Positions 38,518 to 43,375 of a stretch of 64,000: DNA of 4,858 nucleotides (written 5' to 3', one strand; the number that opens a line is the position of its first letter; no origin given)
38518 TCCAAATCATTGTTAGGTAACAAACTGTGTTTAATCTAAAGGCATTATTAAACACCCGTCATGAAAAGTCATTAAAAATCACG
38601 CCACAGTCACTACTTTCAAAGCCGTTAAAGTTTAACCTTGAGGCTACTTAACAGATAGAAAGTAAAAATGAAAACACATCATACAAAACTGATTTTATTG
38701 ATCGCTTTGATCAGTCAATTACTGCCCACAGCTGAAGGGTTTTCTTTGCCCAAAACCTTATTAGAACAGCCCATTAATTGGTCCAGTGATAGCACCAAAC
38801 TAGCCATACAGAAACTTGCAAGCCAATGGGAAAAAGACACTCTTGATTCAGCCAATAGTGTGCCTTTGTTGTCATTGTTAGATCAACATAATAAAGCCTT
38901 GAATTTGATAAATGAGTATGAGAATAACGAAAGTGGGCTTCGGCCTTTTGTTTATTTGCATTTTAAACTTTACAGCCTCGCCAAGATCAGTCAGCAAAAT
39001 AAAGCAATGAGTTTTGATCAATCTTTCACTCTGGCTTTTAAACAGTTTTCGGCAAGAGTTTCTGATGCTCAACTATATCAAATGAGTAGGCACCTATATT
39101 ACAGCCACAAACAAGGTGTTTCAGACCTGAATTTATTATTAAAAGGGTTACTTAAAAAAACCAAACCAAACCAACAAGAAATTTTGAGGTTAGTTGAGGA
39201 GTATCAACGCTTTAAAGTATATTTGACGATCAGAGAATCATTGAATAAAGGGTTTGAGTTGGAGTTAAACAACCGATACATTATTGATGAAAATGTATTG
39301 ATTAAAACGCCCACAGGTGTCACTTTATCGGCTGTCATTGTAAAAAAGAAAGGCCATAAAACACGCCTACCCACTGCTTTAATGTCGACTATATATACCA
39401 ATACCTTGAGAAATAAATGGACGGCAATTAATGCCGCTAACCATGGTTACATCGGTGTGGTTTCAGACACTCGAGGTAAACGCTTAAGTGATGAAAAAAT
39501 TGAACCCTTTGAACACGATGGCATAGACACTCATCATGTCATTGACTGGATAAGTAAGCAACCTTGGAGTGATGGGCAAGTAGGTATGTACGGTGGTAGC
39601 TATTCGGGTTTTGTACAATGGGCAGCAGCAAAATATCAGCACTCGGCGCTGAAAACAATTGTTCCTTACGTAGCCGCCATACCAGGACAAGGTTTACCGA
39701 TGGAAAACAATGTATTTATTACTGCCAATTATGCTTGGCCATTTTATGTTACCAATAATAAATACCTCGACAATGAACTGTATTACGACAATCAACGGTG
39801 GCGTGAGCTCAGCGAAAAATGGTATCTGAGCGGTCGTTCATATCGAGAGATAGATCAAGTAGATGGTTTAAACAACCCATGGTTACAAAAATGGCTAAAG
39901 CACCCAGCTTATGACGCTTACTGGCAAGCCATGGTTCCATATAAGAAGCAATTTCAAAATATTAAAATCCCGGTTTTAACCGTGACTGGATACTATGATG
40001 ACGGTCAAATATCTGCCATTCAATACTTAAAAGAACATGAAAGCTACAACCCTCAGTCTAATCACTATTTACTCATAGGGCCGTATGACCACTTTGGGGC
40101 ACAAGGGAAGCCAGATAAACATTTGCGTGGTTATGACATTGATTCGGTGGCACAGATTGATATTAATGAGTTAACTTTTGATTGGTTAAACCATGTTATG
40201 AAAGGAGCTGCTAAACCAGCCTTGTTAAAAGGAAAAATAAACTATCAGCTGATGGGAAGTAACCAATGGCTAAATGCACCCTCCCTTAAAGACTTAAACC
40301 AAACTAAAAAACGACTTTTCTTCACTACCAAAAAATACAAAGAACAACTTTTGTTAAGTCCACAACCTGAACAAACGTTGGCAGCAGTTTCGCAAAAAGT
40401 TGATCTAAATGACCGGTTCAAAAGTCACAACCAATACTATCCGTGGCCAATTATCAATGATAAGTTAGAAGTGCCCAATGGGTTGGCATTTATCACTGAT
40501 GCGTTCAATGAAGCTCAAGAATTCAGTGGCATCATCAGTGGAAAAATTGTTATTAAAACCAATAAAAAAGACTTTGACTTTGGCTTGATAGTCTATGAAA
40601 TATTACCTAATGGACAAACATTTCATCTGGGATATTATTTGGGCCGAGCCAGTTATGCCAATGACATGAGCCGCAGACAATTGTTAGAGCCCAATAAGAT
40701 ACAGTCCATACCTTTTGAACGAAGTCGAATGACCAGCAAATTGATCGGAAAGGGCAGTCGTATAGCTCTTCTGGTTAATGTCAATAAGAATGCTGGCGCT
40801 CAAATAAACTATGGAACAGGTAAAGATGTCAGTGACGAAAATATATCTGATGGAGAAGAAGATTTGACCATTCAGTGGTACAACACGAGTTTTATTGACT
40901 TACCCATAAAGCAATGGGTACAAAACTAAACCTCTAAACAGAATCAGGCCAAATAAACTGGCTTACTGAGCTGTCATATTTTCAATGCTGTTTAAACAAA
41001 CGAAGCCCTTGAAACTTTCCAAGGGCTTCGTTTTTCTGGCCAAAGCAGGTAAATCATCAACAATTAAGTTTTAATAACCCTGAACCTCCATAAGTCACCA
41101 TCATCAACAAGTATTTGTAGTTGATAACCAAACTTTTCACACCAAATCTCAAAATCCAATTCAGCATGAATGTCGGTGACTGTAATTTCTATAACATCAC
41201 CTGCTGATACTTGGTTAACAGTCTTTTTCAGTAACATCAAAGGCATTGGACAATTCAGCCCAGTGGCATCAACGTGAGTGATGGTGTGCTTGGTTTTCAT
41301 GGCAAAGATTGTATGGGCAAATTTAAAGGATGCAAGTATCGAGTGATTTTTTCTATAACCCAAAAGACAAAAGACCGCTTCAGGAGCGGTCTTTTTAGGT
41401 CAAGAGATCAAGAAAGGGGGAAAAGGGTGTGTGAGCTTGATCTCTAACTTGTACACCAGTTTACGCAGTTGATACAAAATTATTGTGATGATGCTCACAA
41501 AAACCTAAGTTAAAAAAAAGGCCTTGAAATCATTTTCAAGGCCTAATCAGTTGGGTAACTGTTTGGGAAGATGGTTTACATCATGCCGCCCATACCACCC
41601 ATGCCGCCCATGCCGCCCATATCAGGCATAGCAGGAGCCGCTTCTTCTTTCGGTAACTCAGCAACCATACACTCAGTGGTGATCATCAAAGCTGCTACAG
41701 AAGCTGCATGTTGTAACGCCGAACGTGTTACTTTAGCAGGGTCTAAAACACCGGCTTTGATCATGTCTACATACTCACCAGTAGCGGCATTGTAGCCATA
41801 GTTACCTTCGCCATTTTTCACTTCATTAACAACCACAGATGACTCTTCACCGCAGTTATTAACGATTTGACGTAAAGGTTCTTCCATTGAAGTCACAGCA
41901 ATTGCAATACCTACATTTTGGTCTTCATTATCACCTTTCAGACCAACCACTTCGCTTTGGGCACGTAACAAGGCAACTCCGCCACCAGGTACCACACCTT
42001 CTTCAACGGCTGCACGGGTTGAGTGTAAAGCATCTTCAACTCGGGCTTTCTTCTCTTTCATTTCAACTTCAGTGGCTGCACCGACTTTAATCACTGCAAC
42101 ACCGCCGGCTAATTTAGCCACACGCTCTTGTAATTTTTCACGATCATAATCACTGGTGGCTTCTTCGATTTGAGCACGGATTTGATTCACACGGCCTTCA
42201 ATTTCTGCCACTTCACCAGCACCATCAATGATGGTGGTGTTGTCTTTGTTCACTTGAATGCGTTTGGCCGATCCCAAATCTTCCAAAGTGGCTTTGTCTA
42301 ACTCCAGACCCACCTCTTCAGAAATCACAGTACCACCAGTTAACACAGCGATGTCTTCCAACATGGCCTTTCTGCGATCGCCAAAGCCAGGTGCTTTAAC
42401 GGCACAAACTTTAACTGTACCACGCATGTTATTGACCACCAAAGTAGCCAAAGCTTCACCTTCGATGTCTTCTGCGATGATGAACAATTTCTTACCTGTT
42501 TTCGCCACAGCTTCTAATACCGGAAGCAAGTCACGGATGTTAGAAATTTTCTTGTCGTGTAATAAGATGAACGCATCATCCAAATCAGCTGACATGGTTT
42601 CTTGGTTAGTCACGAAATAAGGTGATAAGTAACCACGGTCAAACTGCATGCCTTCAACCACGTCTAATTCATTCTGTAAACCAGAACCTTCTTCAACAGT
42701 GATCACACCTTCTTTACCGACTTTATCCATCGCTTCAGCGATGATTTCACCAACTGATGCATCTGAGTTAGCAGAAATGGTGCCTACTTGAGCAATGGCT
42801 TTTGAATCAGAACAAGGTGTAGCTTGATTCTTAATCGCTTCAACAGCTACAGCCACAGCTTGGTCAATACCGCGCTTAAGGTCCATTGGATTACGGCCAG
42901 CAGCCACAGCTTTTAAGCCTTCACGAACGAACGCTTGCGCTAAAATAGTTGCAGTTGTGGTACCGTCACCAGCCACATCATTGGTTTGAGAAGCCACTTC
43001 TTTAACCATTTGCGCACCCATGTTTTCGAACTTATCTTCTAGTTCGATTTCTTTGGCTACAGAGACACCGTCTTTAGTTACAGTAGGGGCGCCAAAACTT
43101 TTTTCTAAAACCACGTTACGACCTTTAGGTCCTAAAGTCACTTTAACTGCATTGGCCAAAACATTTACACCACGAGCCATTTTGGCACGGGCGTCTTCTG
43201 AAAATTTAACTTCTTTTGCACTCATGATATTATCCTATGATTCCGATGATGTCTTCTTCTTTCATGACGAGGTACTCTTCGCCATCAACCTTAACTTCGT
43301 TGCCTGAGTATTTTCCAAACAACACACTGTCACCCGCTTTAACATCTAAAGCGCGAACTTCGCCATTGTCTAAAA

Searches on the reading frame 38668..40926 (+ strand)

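Call 15: search_protein_families(library=pfam, proteins=[window:38668-40926:+], max_evalue=0.001)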
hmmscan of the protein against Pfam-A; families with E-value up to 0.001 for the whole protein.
window:38668-40926:+ (753 aa): 2 families
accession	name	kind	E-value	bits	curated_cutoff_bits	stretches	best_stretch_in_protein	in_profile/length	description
PF02129.25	Peptidase_S15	-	1.9e-39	136.4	23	1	217-476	2-261/262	X-Pro dipeptidyl-peptidase (S15 family)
PF08530.16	PepX_C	-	6.1e-10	39.8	22.5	1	524-725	9-198/217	X-Pro dipeptidyl-peptidase C-terminal non-catalytic domain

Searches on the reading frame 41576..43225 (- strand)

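Call 15: search_protein_families(library=pfam, proteins=[window:41576-43225:-], max_evalue=0.001)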
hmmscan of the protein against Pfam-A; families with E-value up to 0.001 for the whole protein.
window:41576-43225:- (549 aa): 1 family
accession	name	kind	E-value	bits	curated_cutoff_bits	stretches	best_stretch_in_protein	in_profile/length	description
PF00118.29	Cpn60_TCP1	-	2.6e-73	247.9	34.3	1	23-522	1-487/490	TCP-1/cpn60 chaperonin family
